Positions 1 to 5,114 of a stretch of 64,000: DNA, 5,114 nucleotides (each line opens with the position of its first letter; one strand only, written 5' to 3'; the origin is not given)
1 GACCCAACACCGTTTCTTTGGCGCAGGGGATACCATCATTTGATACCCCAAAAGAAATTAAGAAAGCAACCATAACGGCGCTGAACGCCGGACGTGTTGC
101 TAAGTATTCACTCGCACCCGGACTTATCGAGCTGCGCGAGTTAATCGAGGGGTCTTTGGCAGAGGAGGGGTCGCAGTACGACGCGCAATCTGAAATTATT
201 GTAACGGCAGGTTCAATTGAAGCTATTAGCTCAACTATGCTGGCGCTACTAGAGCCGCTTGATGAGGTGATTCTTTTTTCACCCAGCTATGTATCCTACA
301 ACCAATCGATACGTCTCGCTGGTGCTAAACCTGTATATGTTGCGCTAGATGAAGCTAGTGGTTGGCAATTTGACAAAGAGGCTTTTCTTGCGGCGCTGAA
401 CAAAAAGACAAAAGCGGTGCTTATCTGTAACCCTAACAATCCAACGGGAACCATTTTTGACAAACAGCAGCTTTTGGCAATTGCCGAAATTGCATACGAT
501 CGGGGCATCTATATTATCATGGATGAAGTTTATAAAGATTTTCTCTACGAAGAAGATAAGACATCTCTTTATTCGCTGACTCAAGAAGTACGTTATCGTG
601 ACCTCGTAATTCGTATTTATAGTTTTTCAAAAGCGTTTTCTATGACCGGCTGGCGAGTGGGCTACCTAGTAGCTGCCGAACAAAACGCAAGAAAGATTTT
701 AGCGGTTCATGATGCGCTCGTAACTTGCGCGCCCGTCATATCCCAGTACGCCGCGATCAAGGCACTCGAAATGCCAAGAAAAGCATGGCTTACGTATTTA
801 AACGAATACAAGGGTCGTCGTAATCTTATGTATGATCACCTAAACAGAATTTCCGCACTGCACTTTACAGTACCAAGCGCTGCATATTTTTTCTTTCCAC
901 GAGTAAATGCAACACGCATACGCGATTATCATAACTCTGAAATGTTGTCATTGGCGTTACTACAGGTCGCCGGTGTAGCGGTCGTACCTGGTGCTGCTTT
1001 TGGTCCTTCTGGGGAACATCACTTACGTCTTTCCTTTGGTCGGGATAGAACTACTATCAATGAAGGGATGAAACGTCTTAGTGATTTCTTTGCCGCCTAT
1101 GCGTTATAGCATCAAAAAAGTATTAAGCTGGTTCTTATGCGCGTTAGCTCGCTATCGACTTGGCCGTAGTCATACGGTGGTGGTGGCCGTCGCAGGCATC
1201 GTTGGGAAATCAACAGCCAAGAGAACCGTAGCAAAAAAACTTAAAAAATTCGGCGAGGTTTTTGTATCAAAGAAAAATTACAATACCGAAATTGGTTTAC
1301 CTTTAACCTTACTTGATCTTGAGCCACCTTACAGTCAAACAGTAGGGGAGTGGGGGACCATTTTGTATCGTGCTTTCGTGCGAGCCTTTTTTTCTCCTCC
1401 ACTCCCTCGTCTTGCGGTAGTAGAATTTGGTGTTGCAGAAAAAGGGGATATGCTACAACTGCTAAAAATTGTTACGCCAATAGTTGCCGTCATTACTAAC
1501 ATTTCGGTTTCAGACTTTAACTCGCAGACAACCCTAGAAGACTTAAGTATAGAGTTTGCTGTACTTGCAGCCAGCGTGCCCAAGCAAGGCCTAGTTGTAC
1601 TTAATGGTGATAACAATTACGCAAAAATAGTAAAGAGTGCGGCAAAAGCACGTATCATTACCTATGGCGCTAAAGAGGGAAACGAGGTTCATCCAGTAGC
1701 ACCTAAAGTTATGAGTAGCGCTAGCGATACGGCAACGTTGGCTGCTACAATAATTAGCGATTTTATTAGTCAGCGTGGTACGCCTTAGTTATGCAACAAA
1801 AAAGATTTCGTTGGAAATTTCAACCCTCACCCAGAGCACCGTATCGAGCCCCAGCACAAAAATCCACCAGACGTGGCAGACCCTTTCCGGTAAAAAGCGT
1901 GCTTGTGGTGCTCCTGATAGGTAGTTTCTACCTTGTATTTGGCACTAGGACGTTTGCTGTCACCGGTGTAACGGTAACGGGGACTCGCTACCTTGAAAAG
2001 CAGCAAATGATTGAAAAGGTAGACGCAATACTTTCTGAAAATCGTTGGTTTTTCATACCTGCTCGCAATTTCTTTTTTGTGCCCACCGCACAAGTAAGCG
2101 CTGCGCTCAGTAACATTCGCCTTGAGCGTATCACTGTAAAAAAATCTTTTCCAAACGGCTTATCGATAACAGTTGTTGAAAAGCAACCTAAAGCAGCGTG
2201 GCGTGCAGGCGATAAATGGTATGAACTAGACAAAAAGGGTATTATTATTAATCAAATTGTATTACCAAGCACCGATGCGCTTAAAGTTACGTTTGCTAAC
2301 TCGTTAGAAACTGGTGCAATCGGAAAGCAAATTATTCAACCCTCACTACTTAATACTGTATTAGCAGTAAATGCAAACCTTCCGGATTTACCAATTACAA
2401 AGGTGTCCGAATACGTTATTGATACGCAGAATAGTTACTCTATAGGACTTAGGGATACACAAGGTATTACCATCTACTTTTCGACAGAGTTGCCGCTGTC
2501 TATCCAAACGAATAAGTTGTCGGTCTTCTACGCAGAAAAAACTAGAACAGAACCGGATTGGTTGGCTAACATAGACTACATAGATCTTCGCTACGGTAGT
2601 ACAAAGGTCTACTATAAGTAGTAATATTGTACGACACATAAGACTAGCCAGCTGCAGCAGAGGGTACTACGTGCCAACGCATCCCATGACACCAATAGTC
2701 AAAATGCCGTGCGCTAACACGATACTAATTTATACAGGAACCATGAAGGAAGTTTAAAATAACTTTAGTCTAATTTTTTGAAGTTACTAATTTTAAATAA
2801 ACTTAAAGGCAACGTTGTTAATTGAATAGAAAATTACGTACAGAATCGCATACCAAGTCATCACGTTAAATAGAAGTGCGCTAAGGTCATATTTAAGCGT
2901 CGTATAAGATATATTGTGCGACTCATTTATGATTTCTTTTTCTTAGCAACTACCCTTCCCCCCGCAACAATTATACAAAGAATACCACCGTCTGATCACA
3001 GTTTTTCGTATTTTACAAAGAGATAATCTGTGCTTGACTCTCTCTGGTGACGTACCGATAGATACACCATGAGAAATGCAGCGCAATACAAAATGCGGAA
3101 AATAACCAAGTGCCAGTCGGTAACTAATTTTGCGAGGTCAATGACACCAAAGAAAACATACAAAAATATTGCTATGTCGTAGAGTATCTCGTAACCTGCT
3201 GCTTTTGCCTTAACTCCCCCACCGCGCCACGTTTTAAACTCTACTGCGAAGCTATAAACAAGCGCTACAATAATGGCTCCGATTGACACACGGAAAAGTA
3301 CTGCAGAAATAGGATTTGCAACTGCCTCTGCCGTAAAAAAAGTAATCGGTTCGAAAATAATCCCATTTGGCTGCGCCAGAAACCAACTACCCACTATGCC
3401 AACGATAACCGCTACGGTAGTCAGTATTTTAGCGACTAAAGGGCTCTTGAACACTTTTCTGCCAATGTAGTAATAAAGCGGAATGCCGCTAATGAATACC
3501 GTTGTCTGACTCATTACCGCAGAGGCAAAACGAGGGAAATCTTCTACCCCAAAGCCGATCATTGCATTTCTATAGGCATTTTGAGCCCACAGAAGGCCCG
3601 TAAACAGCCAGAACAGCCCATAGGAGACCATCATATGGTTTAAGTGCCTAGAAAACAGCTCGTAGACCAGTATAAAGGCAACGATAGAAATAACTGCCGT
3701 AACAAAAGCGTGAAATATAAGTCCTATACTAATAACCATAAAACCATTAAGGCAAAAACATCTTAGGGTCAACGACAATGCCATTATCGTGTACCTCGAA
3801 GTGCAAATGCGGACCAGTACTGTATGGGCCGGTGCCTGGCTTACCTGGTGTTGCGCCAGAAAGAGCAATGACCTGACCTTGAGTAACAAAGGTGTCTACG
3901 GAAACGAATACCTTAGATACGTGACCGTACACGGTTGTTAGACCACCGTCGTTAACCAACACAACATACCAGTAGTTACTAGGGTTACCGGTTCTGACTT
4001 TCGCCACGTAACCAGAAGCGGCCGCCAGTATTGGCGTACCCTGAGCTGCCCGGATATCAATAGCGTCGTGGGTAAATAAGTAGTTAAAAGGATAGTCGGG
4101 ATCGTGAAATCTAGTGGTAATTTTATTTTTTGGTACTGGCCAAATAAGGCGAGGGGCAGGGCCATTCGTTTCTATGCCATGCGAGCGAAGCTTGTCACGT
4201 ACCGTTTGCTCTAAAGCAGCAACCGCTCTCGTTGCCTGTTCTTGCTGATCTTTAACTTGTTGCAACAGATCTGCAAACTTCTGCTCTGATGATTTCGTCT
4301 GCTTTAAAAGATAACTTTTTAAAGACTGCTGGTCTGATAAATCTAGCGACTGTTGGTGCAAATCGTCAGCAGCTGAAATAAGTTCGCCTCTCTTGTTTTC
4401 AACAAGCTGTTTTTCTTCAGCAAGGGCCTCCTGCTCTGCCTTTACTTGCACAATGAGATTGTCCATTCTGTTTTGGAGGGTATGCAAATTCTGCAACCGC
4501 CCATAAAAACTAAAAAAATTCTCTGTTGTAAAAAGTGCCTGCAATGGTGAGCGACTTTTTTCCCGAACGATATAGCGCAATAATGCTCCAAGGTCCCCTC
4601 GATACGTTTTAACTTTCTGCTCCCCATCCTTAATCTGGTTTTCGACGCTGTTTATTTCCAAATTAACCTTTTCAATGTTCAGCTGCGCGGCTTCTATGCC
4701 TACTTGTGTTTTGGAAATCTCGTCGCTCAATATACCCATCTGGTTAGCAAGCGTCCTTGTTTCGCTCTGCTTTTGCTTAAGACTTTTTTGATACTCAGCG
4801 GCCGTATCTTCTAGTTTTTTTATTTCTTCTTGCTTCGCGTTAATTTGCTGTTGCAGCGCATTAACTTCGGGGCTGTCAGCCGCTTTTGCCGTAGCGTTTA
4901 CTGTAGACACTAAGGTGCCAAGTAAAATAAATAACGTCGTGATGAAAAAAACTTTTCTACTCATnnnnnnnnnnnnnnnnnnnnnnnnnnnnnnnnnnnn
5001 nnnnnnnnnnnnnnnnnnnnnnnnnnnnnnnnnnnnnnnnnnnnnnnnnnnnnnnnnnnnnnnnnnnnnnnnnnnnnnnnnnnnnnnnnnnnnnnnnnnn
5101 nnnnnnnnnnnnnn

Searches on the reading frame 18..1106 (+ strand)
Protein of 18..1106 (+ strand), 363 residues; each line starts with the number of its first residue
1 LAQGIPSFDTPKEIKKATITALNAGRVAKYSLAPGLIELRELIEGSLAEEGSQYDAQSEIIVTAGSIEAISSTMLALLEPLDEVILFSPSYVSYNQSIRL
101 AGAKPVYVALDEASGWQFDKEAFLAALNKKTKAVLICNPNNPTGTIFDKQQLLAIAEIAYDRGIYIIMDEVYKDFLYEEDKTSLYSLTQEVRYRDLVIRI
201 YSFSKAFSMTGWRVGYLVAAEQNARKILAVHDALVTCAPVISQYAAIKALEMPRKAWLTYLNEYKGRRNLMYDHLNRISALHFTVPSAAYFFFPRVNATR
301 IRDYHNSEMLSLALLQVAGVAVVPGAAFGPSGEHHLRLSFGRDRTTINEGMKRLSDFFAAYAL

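Call 25: search_protein_families(library=pfam, proteins=[window:18-1106:+], max_evalue=0.0001)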
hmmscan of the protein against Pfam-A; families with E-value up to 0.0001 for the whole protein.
window:18-1106:+ (363 aa): 4 families
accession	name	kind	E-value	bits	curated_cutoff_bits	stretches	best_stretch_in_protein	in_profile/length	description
PF00155.27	Aminotran_1_2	-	4.9e-65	220.5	19.7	1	2-354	7-361/361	Aminotransferase class I and II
PF01041.23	DegT_DnrJ_EryC1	-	5.1e-09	36.3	19.8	1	57-169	39-145/360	DegT/DnrJ/EryC1/StrS aminotransferase family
PF00266.25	Aminotran_5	-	7.6e-06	25.6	21.5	1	56-170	60-176/371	Aminotransferase class-V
PF01053.26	Cys_Met_Meta_PP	-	8e-05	21.8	27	0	61-172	71-176/381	Cys/Met metabolism PLP-dependent enzyme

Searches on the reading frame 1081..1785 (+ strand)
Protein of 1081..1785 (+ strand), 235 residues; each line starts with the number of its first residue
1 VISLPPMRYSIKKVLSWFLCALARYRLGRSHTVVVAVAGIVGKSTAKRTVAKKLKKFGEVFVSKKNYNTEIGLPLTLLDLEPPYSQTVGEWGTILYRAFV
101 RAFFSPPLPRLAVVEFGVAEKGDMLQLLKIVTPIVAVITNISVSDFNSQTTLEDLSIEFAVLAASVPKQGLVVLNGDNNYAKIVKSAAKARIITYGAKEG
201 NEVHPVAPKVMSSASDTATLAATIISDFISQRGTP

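Call 25: search_protein_families(library=pfam, proteins=[window:1081-1785:+], max_evalue=0.0001)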
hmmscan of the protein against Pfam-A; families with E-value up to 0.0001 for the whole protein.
window:1081-1785:+ (235 aa): 1 family
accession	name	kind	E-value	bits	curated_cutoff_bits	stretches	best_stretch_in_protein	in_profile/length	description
PF08245.18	Mur_ligase_M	-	5.5e-16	59.5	24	1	37-203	1-153/200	Mur ligase middle domain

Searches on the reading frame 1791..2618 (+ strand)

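Call 25: search_protein_families(library=pfam, proteins=[window:1791-2618:+], max_evalue=0.0001)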
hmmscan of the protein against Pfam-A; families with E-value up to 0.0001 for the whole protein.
window:1791-2618:+ (276 aa): 1 family
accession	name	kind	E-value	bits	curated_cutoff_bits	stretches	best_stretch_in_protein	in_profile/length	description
PF08478.15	POTRA_1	-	1.6e-06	28.7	23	1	60-130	6-68/69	POTRA domain, FtsQ-type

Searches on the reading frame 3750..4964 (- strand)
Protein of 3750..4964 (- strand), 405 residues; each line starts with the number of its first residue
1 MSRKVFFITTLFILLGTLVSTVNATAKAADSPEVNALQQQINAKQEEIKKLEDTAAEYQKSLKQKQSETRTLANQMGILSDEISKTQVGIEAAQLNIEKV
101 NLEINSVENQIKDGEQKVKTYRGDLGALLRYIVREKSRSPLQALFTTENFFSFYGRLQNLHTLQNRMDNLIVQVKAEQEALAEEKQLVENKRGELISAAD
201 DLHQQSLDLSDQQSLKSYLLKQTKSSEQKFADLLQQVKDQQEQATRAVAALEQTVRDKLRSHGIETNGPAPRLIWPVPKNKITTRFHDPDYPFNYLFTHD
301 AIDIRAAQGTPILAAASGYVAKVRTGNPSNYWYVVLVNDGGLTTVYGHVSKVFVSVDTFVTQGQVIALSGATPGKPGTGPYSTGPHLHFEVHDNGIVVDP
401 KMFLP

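Call 25: search_protein_families(library=pfam, proteins=[window:3750-4964:-], max_evalue=0.0001)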
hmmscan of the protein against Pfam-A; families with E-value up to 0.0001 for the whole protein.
window:3750-4964:- (405 aa): 1 family
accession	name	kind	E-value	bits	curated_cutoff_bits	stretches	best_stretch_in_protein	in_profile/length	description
PF01551.29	Peptidase_M23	-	1.1e-23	83.6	28.7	1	298-400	2-96/96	Peptidase family M23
